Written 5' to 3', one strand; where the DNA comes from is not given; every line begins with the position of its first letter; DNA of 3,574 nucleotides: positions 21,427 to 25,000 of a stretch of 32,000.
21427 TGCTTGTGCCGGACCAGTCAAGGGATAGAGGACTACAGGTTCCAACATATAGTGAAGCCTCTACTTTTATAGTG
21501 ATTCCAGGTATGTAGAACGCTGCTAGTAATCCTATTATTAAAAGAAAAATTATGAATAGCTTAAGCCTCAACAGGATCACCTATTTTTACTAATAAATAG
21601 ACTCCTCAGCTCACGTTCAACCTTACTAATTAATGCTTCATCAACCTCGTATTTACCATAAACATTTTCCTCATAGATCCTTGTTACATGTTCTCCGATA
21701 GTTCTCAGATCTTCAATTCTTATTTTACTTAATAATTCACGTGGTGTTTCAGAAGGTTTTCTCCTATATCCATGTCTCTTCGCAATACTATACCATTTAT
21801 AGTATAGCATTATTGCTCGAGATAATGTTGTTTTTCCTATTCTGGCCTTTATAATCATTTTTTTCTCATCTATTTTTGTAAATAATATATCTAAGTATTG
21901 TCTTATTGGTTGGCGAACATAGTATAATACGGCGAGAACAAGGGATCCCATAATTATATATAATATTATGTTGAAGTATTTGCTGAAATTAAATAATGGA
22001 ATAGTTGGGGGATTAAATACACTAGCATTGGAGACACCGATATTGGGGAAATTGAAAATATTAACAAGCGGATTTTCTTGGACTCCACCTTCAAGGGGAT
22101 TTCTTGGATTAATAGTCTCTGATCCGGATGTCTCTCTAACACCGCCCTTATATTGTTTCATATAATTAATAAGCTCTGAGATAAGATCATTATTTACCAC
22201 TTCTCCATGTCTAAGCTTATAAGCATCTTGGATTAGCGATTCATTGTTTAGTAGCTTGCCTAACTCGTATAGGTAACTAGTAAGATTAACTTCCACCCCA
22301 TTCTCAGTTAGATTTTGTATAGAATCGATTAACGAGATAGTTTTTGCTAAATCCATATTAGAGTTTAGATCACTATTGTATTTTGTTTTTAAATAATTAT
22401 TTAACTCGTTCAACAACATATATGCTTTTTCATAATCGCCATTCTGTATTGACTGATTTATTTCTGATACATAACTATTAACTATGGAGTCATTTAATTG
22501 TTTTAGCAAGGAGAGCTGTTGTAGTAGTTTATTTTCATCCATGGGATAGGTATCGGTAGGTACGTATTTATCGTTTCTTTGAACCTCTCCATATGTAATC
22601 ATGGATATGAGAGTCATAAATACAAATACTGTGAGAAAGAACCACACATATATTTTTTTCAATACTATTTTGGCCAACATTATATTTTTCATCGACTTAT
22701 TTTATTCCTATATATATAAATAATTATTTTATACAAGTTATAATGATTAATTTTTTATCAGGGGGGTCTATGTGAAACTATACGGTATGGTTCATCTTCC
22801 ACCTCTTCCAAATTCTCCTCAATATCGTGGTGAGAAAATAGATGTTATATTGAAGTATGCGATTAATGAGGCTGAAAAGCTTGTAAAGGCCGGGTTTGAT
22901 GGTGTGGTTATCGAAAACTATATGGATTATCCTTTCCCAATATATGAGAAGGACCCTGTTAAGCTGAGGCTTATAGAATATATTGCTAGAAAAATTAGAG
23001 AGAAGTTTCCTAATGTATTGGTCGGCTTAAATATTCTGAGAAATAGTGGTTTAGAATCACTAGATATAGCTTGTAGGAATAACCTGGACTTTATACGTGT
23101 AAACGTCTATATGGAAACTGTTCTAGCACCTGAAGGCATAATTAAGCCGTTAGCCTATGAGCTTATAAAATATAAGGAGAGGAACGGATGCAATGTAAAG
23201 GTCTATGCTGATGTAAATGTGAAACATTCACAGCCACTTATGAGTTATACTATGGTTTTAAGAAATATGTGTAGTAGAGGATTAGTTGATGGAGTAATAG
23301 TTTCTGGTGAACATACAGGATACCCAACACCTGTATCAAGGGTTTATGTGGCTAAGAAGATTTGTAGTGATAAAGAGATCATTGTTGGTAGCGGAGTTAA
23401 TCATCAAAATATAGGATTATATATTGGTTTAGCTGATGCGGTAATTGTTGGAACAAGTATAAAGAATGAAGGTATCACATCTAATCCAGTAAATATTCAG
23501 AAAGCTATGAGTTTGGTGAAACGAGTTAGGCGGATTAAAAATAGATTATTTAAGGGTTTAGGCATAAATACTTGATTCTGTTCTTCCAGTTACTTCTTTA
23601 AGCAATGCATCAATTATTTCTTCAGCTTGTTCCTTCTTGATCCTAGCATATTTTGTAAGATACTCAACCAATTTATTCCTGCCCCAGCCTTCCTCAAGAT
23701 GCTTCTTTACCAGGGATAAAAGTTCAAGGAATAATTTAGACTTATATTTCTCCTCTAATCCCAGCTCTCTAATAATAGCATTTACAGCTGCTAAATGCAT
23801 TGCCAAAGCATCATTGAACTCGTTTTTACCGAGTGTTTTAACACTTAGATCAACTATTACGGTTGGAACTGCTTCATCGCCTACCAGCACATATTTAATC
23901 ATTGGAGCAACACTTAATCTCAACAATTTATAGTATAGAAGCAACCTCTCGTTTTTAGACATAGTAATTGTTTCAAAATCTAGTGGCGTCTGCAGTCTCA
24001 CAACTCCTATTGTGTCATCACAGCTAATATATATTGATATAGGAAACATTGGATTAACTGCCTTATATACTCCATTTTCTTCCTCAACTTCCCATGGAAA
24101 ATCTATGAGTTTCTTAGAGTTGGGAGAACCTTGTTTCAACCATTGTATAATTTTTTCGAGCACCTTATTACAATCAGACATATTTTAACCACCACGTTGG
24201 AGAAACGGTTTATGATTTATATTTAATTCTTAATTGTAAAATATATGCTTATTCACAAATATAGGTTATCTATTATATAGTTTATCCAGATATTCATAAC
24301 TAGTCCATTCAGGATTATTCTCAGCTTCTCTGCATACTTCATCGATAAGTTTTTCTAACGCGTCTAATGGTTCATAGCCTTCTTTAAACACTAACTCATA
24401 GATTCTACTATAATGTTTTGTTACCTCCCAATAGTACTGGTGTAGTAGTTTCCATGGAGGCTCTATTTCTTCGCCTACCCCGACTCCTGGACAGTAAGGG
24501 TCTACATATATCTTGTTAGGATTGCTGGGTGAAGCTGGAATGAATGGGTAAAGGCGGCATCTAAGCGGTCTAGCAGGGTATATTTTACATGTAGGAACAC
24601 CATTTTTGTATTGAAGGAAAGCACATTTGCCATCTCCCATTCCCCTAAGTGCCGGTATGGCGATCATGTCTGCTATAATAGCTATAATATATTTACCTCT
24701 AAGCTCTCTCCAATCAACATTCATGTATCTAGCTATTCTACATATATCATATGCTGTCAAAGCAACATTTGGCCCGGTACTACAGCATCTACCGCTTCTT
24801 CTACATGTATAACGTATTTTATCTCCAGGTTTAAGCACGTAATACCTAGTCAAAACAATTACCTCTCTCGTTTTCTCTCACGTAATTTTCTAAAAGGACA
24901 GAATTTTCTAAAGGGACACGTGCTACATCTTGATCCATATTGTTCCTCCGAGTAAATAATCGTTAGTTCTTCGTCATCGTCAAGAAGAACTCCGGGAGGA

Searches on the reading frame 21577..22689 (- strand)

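Call 78: search_protein_families(library=pfam, proteins=[window:21577-22689:-], max_evalue=0.0001)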
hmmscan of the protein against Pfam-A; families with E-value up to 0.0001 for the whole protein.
window:21577-22689:- (370 aa): 1 family
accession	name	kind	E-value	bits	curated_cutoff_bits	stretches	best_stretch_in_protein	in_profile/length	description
PF13559.11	DUF4129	-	2.2e-06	28.1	24.8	1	303-361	10-68/69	Domain of unknown function (DUF4129)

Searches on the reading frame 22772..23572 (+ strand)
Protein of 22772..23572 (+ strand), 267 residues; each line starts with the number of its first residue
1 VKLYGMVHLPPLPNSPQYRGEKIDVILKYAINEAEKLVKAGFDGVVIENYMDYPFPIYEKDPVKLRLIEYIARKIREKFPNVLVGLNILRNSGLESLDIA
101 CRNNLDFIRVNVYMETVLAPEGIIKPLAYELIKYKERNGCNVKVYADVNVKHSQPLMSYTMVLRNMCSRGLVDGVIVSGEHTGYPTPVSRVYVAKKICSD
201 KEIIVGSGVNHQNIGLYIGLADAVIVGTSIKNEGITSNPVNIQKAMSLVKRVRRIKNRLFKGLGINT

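Call 78: search_protein_families(library=pfam, proteins=[window:22772-23572:+], max_evalue=0.0001)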
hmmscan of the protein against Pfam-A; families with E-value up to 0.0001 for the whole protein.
window:22772-23572:+ (267 aa): 2 families
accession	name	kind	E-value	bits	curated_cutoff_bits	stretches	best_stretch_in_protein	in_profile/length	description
PF03437.21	BtpA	-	1.5e-66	225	30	1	3-253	5-253/254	BtpA family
PF01884.23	PcrB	-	8.8e-05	22.5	23.9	0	180-234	160-215/226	PcrB family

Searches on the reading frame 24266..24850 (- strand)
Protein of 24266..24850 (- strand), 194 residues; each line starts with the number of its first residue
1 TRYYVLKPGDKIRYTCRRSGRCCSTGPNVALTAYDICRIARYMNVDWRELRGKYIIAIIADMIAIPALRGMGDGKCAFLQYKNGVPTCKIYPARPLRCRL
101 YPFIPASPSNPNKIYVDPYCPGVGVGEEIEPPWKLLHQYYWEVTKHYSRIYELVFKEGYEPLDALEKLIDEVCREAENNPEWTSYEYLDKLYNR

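Call 78: search_protein_families(library=pfam, proteins=[window:24266-24850:-], max_evalue=0.0001)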
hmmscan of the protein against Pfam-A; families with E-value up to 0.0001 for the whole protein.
window:24266-24850:- (194 aa): 1 family
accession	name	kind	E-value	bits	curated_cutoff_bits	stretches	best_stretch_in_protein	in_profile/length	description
PF03692.20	CxxCxxCC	-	4.8e-10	40.4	23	1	16-120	2-84/85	Putative zinc- or iron-chelating domain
